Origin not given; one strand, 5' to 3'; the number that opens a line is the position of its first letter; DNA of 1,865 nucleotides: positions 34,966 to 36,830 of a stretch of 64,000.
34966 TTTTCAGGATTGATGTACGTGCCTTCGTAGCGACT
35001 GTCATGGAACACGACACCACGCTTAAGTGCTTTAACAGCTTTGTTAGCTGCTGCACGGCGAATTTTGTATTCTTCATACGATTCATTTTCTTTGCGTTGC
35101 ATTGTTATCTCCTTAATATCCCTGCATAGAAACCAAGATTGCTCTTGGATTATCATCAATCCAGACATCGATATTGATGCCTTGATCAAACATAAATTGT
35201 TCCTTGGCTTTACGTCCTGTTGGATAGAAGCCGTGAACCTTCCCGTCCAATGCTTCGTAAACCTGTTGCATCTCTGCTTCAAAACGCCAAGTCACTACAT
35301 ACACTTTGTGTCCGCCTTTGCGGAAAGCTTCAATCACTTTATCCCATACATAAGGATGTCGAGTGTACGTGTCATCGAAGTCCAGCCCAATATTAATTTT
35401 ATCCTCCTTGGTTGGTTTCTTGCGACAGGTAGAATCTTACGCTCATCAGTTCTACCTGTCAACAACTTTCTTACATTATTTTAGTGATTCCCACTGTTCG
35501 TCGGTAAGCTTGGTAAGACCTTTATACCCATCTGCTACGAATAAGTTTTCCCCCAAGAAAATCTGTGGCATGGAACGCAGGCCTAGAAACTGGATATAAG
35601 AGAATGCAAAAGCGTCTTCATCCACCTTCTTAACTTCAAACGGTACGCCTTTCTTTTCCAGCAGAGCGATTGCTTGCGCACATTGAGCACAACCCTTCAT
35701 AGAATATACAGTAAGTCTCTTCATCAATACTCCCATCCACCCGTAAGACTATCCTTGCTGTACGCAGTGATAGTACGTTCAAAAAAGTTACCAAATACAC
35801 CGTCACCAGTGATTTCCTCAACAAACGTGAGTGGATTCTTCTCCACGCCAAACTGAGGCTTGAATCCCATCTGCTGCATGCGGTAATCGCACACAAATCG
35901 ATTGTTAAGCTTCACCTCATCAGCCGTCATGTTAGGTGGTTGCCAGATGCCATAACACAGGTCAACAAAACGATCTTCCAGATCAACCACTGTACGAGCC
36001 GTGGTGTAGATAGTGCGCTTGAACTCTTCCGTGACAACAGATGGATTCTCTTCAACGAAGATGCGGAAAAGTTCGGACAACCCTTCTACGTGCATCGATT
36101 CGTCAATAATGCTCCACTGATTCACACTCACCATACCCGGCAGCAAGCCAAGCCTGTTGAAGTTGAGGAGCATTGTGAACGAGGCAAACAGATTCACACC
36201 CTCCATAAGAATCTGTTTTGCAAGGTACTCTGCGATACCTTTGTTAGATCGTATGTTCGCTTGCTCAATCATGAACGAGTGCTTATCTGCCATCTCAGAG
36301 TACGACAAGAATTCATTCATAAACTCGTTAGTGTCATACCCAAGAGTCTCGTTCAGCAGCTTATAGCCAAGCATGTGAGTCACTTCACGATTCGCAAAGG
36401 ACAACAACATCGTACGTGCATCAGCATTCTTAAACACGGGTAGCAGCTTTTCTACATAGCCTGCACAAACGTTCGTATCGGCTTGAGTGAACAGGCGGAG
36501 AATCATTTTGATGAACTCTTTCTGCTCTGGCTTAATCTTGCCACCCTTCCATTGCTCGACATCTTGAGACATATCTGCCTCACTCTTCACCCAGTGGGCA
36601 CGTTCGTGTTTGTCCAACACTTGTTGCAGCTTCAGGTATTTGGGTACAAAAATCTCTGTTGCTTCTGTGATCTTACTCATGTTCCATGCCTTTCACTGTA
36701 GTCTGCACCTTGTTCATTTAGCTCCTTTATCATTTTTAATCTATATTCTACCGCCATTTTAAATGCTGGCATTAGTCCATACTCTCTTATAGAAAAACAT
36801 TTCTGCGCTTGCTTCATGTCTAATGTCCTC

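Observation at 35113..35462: Miniature HAD phosphatase that seems to require an AUU start codon, behind a promoter buried in a perfect 11-bp inverted repeat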

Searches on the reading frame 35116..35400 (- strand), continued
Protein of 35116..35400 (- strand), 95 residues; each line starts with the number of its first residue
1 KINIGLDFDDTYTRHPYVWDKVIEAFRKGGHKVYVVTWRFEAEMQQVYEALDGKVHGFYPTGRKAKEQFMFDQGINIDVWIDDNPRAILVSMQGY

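Call 63: find_encoding_contigs(protein=P0081, flank=1000, max_places=3)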
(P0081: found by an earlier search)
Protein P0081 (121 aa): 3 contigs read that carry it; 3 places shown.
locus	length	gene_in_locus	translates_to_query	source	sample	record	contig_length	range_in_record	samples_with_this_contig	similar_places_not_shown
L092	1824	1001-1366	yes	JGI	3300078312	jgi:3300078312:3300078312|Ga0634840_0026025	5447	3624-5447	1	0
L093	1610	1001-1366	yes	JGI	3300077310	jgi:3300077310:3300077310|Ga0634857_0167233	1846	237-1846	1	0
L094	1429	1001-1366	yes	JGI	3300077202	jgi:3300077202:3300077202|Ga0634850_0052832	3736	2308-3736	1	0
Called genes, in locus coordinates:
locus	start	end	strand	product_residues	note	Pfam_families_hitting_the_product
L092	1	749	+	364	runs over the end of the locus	PF00268:Ribonuc_red_sm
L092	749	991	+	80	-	PF00462:Glutaredoxin, PF13417:GST_N_3 (weak)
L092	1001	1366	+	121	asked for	-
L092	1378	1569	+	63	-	-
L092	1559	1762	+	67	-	-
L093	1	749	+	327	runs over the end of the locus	?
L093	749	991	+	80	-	PF00462:Glutaredoxin, PF13417:GST_N_3 (weak)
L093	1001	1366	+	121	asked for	-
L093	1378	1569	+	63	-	-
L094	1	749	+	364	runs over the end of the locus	PF00268:Ribonuc_red_sm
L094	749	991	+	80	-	PF00462:Glutaredoxin, PF13417:GST_N_3 (weak)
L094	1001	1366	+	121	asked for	-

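Call 64: find_encoding_contigs(protein=P0082, flank=1000, max_places=3)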
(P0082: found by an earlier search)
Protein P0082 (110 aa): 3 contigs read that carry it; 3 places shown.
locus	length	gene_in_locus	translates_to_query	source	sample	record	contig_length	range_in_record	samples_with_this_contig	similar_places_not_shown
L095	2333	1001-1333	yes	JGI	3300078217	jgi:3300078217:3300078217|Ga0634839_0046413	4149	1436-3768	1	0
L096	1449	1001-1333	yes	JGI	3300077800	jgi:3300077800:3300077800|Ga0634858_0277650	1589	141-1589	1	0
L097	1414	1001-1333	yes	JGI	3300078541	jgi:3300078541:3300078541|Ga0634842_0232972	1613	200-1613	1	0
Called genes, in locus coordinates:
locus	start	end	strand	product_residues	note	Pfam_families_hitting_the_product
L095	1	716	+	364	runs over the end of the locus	PF00268:Ribonuc_red_sm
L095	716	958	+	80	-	PF00462:Glutaredoxin, PF13417:GST_N_3 (weak)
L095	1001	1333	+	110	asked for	-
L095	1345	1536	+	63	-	-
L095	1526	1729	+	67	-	-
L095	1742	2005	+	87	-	-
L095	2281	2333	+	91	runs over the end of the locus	-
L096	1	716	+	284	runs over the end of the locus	?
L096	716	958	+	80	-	PF00462:Glutaredoxin, PF13417:GST_N_3 (weak)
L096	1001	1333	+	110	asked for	-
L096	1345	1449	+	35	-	?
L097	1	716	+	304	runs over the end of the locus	?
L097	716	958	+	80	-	PF00462:Glutaredoxin, PF13417:GST_N_3 (weak)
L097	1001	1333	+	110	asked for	-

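Call 65: find_encoding_contigs(protein=P0084, flank=1000, max_places=3)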
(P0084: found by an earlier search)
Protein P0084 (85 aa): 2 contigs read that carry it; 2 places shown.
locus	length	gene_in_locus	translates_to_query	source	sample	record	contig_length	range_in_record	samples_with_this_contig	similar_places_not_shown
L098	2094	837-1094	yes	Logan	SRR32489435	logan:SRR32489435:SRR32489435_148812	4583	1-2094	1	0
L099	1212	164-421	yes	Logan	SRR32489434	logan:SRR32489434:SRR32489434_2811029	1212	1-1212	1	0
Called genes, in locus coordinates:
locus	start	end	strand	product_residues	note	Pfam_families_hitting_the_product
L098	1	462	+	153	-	?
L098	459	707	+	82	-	PF00462:Glutaredoxin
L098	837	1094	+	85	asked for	-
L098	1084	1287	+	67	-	-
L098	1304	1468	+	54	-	-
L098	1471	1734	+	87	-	-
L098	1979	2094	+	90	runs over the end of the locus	-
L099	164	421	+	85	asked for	-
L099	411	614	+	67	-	-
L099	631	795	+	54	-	-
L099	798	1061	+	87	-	-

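Call 66: find_encoding_contigs(protein=P0085, flank=1000, max_places=3)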
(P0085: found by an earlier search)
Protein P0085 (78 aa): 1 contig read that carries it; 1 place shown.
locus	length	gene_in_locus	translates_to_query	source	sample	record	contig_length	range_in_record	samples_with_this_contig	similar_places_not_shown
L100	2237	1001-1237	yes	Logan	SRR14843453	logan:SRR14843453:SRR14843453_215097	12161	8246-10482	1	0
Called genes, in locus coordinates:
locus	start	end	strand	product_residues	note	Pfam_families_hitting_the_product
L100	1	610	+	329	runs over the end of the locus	PF00268:Ribonuc_red_sm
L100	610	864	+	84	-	PF00462:Glutaredoxin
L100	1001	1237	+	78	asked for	-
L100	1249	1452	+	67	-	-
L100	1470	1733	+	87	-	-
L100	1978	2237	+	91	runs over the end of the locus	-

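Call 67: find_encoding_contigs(protein=P0086, flank=1000, max_places=2)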
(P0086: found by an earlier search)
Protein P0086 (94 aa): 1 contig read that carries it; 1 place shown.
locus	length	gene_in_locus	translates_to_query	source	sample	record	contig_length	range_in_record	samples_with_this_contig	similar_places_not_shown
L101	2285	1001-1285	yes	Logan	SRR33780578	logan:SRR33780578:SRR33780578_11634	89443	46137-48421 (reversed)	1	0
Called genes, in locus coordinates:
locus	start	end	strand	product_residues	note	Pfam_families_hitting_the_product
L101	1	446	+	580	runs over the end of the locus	PF00317:Ribonuc_red_lgN, PF02867:Ribonuc_red_lgC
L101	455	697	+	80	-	PF00462:Glutaredoxin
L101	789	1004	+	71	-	-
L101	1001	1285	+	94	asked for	-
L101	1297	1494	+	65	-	-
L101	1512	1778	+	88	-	-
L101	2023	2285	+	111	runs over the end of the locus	-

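Call 74: search_protein_families(library=pfam, alignment_id=A2, max_evalue=1)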
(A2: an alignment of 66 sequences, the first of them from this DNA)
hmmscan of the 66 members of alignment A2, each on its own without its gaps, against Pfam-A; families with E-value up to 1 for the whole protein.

A. member 1, seq(94 aa): 0 families

B. families by the number of members that match (of 66 scanned): 39 families (the first 25 are shown)
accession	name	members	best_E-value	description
PF13439.12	Glyco_transf_4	8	0.0026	Glycosyltransferase Family 4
PF00647.24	EF1G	8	0.0073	Elongation factor 1 gamma, conserved domain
PF22311.1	DUF6970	5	0.0072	Domain of unknown function (DUF6970)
PF08282.18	Hydrolase_3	5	0.014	haloacid dehalogenase-like hydrolase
PF12710.13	HAD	4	0.00064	haloacid dehalogenase-like hydrolase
PF24024.1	DUF7336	3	0.0048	Domain of unknown function (DUF7336)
PF14226.12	DIOX_N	2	0.0048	non-haem dioxygenase in morphine synthesis N-terminal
PF13380.12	CoA_binding_2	2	0.025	CoA binding domain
PF02875.26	Mur_ligase_C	2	0.026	Mur ligase, glutamate ligase domain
PF23657.1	DUF7151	2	0.095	Domain of unknown function (DUF7151)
PF07405.16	DUF1506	1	0.0012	Protein of unknown function (DUF1506)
PF03275.19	GLF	1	0.0038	UDP-galactopyranose mutase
PF02214.28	BTB_2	1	0.013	BTB/POZ domain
PF05179.20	CDC73_C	1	0.015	RNA pol II accessory factor, Cdc73 family, C-terminal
PF03299.19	TF_AP-2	1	0.017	Transcription factor AP-2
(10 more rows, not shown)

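Call 75: search_protein_families(library=ncbifam, proteins=[window:35116-35397:-], max_evalue=10)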
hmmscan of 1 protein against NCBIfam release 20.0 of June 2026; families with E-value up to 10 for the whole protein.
seq(94 aa): 2 families
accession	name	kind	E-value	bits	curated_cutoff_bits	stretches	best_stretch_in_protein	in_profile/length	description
TIGR01484.1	HAD-SF-IIB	subfamily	0.078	13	41.8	1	5-50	4-54/221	HAD-IIB family hydrolase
TIGR00099.1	Cof-subfamily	subfamily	0.15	11.6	137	1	20-53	23-56/256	Cof-type HAD-IIB family hydrolase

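Call 78: fold_search(model_id=the predicted structure, library=viral)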
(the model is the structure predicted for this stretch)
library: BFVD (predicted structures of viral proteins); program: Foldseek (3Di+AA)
matches with E <= 10: 939; with E <= 0.001: 17
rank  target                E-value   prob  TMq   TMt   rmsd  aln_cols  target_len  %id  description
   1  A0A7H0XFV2            2.0e-09  1.00  0.90  0.64   1.3        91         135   41  HAD-like domain protein [Pseudomonas phage phiK7A1]
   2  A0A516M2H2            8.7e-09  1.00  0.89  0.77   1.3        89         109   37  (no name in the UniProt tables at hand)
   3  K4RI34                1.7e-08  1.00  0.93  0.69   1.3        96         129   31  Uncharacterized protein [Pseudomonas phage vB_PaeM_C2-10_Ab1]
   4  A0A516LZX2            2.4e-08  1.00  0.82  0.73   1.7        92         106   34  (no name in the UniProt tables at hand)
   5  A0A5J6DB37            4.6e-08  1.00  0.89  0.61   1.3        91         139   32  Uncharacterized protein [Erwinia phage pEp_SNUABM_01]
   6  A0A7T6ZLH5            1.8e-07  1.00  0.88  0.61   1.2        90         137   31  (no name in the UniProt tables at hand)
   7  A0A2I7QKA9            2.9e-07  1.00  0.84  0.59   2.3        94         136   36  (no name in the UniProt tables at hand)
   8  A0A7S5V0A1            2.9e-07  1.00  0.82  0.53   2.0        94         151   36  (no name in the UniProt tables at hand)
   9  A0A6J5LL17            4.7e-07  1.00  0.89  0.59   1.7        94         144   28  Uncharacterized protein [uncultured Caudovirales phage]
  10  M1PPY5                6.5e-07  1.00  0.84  0.61   1.9        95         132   25  (no name in the UniProt tables at hand)
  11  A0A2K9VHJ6            6.5e-07  1.00  0.81  0.50   3.3       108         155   29  Uncharacterized protein [Pseudomonas phage Bjorn]
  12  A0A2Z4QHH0            1.6e-05  1.00  0.88  0.64   1.5        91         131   24  (no name in the UniProt tables at hand)
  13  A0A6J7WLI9            8.3e-05  1.00  0.73  0.15   2.2        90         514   32  Phage-like element PBSX protein, XkdF [uncultured Caudovirales phage]
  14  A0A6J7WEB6            1.2e-04  1.00  0.75  0.22   2.1        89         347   28  Phage-like element PBSX protein, XkdF [uncultured Caudovirales phage]
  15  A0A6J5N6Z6            3.2e-04  1.00  0.75  0.25   1.9        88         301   25  Phage-like element PBSX protein, XkdF [uncultured Caudovirales phage]
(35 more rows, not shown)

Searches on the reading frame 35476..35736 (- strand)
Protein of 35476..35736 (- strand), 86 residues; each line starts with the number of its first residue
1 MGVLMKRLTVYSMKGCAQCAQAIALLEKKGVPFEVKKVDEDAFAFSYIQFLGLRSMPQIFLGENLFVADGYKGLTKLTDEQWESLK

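Call 59: search_protein_families(library=pfam, proteins=[window:35476-35736:-], max_evalue=0.01)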
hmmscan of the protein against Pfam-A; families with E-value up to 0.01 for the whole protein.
window:35476-35736:- (86 aa): 2 families
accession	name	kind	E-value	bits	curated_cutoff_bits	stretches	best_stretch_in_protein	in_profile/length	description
PF00462.30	Glutaredoxin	-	2.1e-12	47.5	22.9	1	9-65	2-59/60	Glutaredoxin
PF02798.26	GST_N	-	0.0044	17.8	20.9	1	8-53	3-48/76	Glutathione S-transferase, N-terminal domain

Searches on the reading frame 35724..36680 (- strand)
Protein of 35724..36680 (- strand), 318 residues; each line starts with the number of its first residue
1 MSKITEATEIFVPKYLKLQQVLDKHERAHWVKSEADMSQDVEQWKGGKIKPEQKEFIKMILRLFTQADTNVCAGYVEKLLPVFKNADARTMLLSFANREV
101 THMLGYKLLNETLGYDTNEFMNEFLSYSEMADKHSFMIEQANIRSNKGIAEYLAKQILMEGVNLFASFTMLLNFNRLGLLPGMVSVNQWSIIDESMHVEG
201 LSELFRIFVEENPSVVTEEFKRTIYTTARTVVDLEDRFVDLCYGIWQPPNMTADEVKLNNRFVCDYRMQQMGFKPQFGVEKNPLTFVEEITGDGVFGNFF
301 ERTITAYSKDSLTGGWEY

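Call 58: search_dna_similar(query=window:35724-36680:-, collection=phages, mode=protein, max_rows=12)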
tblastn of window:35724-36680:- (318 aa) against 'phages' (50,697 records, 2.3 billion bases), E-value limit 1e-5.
Records with a match: 537; places in all: 537; records where one place covers at least 80% of the query: 508.
Best place of each record, by identity: <60% 537.
By first word of the organism name: Rheinheimera 115; Pseudomonas 57; Listeria 52; Acinetobacter 45; Caulobacter 41; Aeromonas 30; Pelagibacter 29; Vibrio 20; Xanthomonas 20; Brevundimonas 17; and 34 more.
By host as written in the record: Rheinheimera sp. BAL341 115; Listeria monocytogenes 42; - 38; Caulobacter vibrioides CB15 22; Pseudomonas aeruginosa 20; Acinetobacter baumannii 15; Brevundimonas pondensis LVF1 12; Paenibacillus larvae 11; and 116 more.
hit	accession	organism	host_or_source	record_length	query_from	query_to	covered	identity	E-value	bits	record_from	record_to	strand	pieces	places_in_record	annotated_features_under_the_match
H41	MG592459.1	Vibrio phage 1.084.O._10N.261.49.F5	Enterovibrio norvegicus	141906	4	317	99%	54.5%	6e-106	345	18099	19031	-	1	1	ribonucleotide reductase small chain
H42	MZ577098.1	Methylophilales phage Melnitz-3 EXVC039M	Methylophilales_sp._H5P1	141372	4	317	99%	44.4%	4e-81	273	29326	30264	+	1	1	hypothetical protein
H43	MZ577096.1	Methylophilales phage Melnitz-2 EXVC040M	Methylophilales_sp._H5P1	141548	4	317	99%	44.4%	4e-81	273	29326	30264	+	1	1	ribonucleotide reductase, small chain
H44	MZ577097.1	Methylophilales phage Melnitz EXVC044M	Methylophilales_sp._H5P1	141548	4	317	99%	44.4%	4e-81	273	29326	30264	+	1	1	ribonucleotide reductase, small chain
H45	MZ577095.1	Methylophilales phage Melnitz-1 EXVC043M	Methylophilales_sp._H5P1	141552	4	317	99%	44.4%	4e-81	273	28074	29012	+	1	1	hypothetical protein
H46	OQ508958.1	Pseudoalteromonas phage vB_PtuP_Slicky01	Pseudoaltermonas tunicata SMS2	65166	6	318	98%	43.5%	1e-76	260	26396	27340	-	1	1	ribonucleotide reductase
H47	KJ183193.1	Lauvirus lau218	-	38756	1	314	99%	43.3%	2e-76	259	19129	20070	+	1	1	ribonucleotide reductase, small subunit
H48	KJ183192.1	Lauvirus lau218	-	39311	1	314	99%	43.3%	2e-76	259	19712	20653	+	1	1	ribonucleotide reductase, small subunit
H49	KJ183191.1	Podophage Lau218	-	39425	1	314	99%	43.3%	2e-76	259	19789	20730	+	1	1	ribonucleotide reductase, small subunit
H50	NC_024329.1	Podophage Lau218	-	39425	1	314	99%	43.3%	2e-76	259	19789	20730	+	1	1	ribonucleotide reductase, small subunit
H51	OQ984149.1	Phage C48C1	-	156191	4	317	99%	43.1%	3e-75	256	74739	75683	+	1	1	ribonucleoside diphosphate reductase small subunit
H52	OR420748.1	Roseobacter phage CRP-143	Paracoccaceae bacterium strain FZCC0023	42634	26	318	92%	43.9%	2e-73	251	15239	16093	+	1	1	ribonucleotide-diphosphate reductase subunit beta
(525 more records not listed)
